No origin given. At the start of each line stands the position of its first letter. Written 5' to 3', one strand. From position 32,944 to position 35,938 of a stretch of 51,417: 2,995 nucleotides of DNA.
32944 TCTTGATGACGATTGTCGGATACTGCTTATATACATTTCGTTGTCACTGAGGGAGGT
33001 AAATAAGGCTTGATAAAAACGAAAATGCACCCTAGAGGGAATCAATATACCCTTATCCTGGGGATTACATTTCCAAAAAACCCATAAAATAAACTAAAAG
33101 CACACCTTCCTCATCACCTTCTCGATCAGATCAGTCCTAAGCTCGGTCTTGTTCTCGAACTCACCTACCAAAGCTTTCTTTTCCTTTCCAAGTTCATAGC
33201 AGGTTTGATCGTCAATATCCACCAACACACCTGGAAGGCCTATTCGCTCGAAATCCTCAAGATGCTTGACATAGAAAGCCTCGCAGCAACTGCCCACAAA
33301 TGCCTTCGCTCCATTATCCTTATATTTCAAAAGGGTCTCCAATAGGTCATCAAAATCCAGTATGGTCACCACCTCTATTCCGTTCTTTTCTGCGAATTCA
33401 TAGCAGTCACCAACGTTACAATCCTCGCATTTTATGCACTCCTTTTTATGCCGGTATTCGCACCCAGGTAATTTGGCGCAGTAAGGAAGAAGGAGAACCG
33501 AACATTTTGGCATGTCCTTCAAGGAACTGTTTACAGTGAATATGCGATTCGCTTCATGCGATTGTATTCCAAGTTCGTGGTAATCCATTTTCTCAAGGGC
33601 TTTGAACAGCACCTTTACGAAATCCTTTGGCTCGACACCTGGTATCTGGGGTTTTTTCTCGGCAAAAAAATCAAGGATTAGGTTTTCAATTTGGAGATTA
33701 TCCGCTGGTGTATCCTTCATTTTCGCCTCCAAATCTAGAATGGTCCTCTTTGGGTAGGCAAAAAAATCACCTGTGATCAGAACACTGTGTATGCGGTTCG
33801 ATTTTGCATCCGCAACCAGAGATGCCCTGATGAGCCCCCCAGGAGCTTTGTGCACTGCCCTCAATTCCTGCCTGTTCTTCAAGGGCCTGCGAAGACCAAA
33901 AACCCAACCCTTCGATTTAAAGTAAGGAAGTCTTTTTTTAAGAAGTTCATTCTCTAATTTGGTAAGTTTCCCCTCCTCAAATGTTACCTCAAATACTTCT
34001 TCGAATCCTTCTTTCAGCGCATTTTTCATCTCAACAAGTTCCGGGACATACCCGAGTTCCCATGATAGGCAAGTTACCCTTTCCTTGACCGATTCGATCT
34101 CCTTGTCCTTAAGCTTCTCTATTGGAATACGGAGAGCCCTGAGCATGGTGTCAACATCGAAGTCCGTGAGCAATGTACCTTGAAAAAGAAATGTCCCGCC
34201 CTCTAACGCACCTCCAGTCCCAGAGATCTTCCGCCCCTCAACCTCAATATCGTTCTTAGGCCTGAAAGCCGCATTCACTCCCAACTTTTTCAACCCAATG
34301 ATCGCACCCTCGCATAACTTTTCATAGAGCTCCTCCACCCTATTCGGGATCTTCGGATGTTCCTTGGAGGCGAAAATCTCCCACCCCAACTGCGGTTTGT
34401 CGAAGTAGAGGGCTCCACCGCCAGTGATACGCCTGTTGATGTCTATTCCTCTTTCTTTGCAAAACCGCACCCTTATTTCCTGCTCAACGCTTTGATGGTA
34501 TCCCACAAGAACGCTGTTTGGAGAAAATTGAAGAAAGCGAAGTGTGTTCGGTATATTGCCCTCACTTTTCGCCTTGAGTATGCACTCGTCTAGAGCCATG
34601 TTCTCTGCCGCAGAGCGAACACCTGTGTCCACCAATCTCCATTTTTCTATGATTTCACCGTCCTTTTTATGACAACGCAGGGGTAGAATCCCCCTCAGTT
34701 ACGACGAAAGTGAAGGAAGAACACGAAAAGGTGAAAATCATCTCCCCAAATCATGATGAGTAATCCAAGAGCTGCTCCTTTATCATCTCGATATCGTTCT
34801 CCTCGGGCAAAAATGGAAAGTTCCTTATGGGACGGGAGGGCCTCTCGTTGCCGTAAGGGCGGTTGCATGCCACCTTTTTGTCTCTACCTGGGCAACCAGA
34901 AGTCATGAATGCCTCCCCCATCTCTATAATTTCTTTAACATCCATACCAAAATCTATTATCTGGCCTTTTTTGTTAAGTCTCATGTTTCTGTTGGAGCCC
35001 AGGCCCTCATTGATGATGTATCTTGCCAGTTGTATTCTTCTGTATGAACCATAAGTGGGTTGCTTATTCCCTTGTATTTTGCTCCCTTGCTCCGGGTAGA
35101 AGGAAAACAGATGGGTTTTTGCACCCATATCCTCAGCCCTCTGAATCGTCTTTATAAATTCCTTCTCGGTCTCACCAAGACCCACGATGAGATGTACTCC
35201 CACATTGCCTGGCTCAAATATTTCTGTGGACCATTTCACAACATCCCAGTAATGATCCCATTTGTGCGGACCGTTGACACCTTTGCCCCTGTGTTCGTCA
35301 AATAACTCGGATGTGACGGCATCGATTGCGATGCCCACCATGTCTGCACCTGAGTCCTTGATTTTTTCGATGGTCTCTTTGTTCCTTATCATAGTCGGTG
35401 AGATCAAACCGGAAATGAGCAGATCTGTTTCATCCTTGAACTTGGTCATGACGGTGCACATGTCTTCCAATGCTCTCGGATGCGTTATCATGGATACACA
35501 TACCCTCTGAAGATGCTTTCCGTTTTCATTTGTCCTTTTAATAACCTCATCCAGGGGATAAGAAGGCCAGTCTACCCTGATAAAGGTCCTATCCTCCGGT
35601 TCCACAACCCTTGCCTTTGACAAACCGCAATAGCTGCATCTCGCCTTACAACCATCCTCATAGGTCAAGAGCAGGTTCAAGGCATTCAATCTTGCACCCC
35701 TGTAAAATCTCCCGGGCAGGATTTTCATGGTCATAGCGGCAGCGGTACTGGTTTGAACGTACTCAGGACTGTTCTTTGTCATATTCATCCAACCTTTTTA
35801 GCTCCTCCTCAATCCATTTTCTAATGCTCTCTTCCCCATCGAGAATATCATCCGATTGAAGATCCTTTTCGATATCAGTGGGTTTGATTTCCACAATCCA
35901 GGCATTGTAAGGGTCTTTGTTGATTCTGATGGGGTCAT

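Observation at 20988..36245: Hdr/NAD(H)-module operon headed by a dedicated lipoyl-carrier cassette: candidate undescribed lipoyl-protein-linked Hdr system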

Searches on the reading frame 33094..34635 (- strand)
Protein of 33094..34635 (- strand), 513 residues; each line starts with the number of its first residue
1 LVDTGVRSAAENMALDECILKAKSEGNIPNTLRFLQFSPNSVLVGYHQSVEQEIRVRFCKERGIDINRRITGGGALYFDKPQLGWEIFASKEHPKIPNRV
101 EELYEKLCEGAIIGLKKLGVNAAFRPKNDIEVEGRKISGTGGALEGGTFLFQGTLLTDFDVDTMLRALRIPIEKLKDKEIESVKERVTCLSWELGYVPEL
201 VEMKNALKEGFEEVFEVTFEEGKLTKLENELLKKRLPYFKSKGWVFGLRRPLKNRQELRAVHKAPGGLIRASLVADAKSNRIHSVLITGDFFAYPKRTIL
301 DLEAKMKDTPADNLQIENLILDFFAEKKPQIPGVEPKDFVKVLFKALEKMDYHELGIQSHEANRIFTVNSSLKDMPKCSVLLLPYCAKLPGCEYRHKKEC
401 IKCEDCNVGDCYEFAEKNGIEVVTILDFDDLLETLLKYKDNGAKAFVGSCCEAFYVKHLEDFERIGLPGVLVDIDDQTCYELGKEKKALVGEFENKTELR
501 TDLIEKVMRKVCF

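Call 3: search_protein_families(library=pfam, proteins=[window:33094-34635:-], max_evalue=0.001)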
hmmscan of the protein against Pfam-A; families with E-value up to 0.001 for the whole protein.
window:33094-34635:- (513 aa): 4 families
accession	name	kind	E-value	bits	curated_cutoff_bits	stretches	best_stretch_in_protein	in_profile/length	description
PF21948.1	LplA-B_cat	-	3.3e-48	164.7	27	1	9-212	2-200/200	Lipoyl protein ligase A/B catalytic domain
PF01976.22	DUF116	-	2.7e-11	43.6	25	1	367-481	29-143/155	Protein of unknown function DUF116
PF10437.14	Lip_prot_lig_C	-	7.2e-05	23.1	24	1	262-343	10-85/85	Bacterial lipoate protein ligase C-terminus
PF03099.24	BPL_LplA_LipB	-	0.00015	22.1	21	1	49-160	11-133/133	Biotin/lipoate A/B protein ligase family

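Call 9: search_protein_families(library=ncbifam, proteins=[window:33094-34635:-], max_evalue=0.001)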
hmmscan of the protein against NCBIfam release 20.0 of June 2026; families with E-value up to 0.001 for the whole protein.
window:33094-34635:- (513 aa): 5 families
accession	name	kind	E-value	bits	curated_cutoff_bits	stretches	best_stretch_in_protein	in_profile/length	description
TIGR00545.2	lipoyltrans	equivalog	2e-48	165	280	1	6-344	8-328/328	lipoate--protein ligase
NF053750.1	LplA_large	exception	1.6e-41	142.3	480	1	12-235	13-234/248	lipoate-protein ligase large subunit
NF053751.1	LplAB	exception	1.3e-36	126.3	550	1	2-233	103-331/348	lipoate-protein ligase LplAB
NF053790.1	LplA_LipA_fuse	exception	1e-33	116.8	800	1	40-359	42-343/606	bifunctional lipoate--protein ligase/lipoyl synthase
NF053749.1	LplB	equivalog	6.5e-15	55.1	65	1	262-347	3-86/86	lipoate-protein ligase small subunit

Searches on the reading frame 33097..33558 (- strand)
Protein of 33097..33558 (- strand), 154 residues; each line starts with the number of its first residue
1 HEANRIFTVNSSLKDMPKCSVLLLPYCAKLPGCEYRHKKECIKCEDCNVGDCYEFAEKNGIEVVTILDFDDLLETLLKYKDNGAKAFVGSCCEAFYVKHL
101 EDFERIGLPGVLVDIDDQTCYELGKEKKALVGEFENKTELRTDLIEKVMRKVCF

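Call 36: search_solved_structures(query=window:33097-33519:-, max_evalue=10)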
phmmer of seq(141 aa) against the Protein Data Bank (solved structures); distinct sequences matched with E-value up to 10: 1.
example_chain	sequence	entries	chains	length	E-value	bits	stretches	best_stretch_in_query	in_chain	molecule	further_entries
1pal_A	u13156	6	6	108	0.16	15.3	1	67-127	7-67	PARVALBUMIN | PROTEIN (PARVALBUMIN)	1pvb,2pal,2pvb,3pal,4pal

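Call 60: find_homologous_proteins(query=window:33097-33558:-, max_evalue=0.001)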
Query window:33097-33558:- (154 aa): 36 proteins with E <= 0.001 among 49 candidates.
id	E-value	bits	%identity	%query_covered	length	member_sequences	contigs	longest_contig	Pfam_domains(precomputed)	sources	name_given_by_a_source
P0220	2.8e-84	299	84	100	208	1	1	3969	PF01976.24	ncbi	-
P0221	7.5e-82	291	82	99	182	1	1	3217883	PF01976.24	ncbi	ncbi:MAG: DUF116 domain-containing protein, partial [Methanomassiliicoccales archaeon]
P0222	3.5e-77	276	80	99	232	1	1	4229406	PF01976.24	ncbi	ncbi:MAG: DUF116 domain-containing protein, partial [Thermoplasmata archaeon]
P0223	6.3e-71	255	83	90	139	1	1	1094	PF01976.24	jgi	jgi:lipoate-protein ligase A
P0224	8.0e-71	255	74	99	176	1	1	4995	PF01976.24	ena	-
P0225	8.7e-55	203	57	97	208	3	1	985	PF01976.24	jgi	jgi:lipoate-protein ligase A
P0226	5.0e-52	194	55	96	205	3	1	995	PF01976.24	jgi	jgi:lipoate-protein ligase A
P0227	2.4e-50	188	61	89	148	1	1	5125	PF01976.24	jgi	-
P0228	3.4e-49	185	56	97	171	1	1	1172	PF01976.24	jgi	jgi:lipoate-protein ligase A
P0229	7.1e-49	184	80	68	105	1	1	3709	-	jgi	jgi:lipoate-protein ligase A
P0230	2.6e-48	182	52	98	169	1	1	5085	PF01976.24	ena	-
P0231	2.9e-47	178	56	86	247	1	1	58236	PF01976.24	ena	-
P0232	3.0e-47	178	52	98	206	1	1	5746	PF01976.24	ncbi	ncbi:MAG: DUF116 domain-containing protein, partial [Candidatus Bathyarchaeia archaeon]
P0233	3.1e-47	178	57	86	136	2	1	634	PF01976.24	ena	-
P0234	2.1e-46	176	50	99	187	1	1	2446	PF01976.24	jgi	jgi:lipoate-protein ligase A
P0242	4.6e-39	152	53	77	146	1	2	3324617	PF01976.24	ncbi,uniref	ncbi:DUF116 domain-containing protein [Moorella sp. Hama-1]|uniref:DUF116 domain-containing protein 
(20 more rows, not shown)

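Call 61: find_encoding_contigs(protein=P0242, flank=8000, max_places=1)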
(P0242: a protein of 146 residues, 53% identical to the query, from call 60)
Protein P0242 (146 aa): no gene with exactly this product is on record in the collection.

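Call 69: predict_structure(alignment_id=A7)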
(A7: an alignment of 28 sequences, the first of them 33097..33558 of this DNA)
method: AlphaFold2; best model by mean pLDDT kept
length: 154 residues; sequences in the alignment: 28
mean_pLDDT: 89.4   pTM: 0.87
mean pLDDT of the five models: 89.4, 87.6, 86.9, 85.7, 85.4
residues with pLDDT >= 90: 105; 70-90: 38; 50-70: 11; < 50: 0
segments of 3 or more residues with pLDDT < 50: none
pLDDT, mean of each block of 10 residues (from residue 1): 80 95 93 92 92 96 95 97 97 86 95 77 70 80 94 93
secondary structure, 60 per line:
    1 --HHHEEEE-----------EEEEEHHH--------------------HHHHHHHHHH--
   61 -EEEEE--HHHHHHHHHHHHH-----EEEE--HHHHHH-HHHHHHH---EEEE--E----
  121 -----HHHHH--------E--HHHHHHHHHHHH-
elements in order: E6-9 E21-25 H49-58 E62-66 H69-81 E87-90 H93-98 H100-106 E110-113 H126-130 H142-153

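Call 75: fold_search(model_id=the predicted structure, library=pdb)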
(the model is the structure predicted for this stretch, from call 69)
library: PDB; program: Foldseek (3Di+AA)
matches with E <= 10: 1048; with E <= 0.001: 0
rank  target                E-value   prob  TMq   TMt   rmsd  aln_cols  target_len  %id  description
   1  8oet_A                1.7e-02  0.44  0.35  0.15  15.8       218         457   13  SFX structure of the class II photolyase complexed with a thymine dimer (released 2023-11-22)
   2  7oyd_x                1.8e-02  0.41  0.29  0.28  14.0       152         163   16  Cryo-EM structure of a rabbit 80S ribosome with zebrafish Dap1b (released 2022-07-20)
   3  3dlb_A                2.7e-02  0.57  0.32  0.10   9.6       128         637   17  Crystal structure of the guide-strand-containing Argonaute protein silencing complex (released 2008-09-02)
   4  8oyb_A                4.9e-02  0.28  0.33  0.13  16.2       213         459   13  Time-resolved SFX structure of the class II photolyase complexed with a thymine dimer (30 microsecond pump-probe delay (released 2023-11-22)
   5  4tk2_B                5.6e-02  0.44  0.36  0.17  12.4       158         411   12  Geph E in complex with a GABA receptor alpha3 subunit derived peptide in space group P61 (released 2014-12-24)
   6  8oy3_A                5.9e-02  0.23  0.34  0.14  16.0       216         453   12  Time-resolved SFX structure of the class II photolyase complexed with a thymine dimer (3 picosecond pump-probe delay) (released 2023-11-22)
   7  7vix                  5.9e-02  0.20  0.30  0.13  16.0       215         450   12  class II photolyase MmCPDII oxidized to semiquinone TR-SFX studies (10 ns time-point) (released 2022-03-09)
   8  4pd1_A                6.7e-02  0.47  0.38  0.18   7.9       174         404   12  Structure of gephyrin E domain with Glycine-beta receptor peptide (released 2014-08-27)
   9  4twg_D                6.7e-02  0.30  0.31  0.31  11.2       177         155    8  The structure of the Molybdopterin biosynthesis Mog protein from Mycobacterium ulcerans (released 2014-11-12)
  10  8oy4_A                7.2e-02  0.21  0.33  0.14  15.2       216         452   13  Time-resolved SFX structure of the class II photolyase complexed with a thymine dimer (300 ps pump-probe delay) (released 2023-11-22)
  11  4v8m_BJ               7.2e-02  0.14  0.26  0.21  15.6       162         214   12  High-resolution cryo-electron microscopy structure of the Trypanosoma brucei ribosome (released 2014-07-09)
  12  6sme_B                8.2e-02  0.69  0.45  0.47   8.1       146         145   10  THE CRYSTAL STRUCTURE OF TYPE II DEHYDROQUINASE FROM PROPIONIBACTERIUM ACNES (released 2020-07-08)
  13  6rms                  8.2e-02  0.35  0.35  0.17  12.6       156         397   12  The Structure of variant D274E of the Mo-insertase domain Cnx1E from Arabidopsis thaliana in complex with AMP (released 2020-02-19)
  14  5o8e                  8.2e-02  0.16  0.31  0.13  15.5       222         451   12  Mutant of class II CPD photolyase from Methanosarcina mazei (released 2017-09-13)
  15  8jbs_A                8.8e-02  0.47  0.39  0.29   9.1       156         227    8  B12-binding domain from Chloracidobacterium thermophilum MerR family protein, dark state (released 2024-11-13)
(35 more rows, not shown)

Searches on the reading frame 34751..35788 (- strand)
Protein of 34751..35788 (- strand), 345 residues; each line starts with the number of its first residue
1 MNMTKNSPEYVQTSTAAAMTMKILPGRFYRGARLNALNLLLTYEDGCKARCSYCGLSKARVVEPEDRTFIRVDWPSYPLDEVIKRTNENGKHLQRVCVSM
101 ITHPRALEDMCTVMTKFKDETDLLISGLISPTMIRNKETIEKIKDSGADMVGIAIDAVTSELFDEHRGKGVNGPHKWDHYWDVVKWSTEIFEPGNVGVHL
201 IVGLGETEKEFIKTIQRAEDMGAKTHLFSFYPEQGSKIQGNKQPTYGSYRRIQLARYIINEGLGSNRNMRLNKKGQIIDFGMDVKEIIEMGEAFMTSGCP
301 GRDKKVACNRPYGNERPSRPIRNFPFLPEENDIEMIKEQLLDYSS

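Call 3: search_protein_families(library=pfam, proteins=[window:34751-35788:-], max_evalue=0.001)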
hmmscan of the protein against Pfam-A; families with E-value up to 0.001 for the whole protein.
window:34751-35788:- (345 aa): 1 family
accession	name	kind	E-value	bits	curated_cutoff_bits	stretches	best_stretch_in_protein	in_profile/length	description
PF04055.27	Radical_SAM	-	7.4e-15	56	29.5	1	45-217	5-165/166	Radical SAM superfamily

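Call 9: search_protein_families(library=ncbifam, proteins=[window:34751-35788:-], max_evalue=0.001)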
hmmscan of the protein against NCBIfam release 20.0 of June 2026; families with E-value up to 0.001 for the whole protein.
window:34751-35788:- (345 aa): 6 families
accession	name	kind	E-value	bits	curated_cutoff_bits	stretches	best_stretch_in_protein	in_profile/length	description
NF053743.1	LipS2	equivalog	6e-68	229.4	270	1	40-325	27-292/292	LipS2 family lipoyl synthase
NF045502.1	variant_rSAM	domain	4.7e-14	52.1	125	1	49-253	144-348/357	radical SAM protein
TIGR04043.1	rSAM_MSMEG_0568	hypoth_equivalog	8.6e-11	41.4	303.7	1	106-249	177-316/354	MSMEG_0568 family radical SAM protein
TIGR03910.1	pyrrolys_PylB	equivalog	0.00022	20.2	348.2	1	80-244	93-252/347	methylornithine synthase PylB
NF045574.1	sacti_mat_StsB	exception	0.00035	19.6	625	1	44-171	103-217/466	StsB family radical SAM/SPASM domain sactipeptide maturase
TIGR03957.1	rSAM_HmdB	equivalog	0.00091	18.5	320.9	0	46-238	49-228/317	5,10-methenyltetrahydromethanopterin hydrogenase cofactor biosynthesis protein HmdB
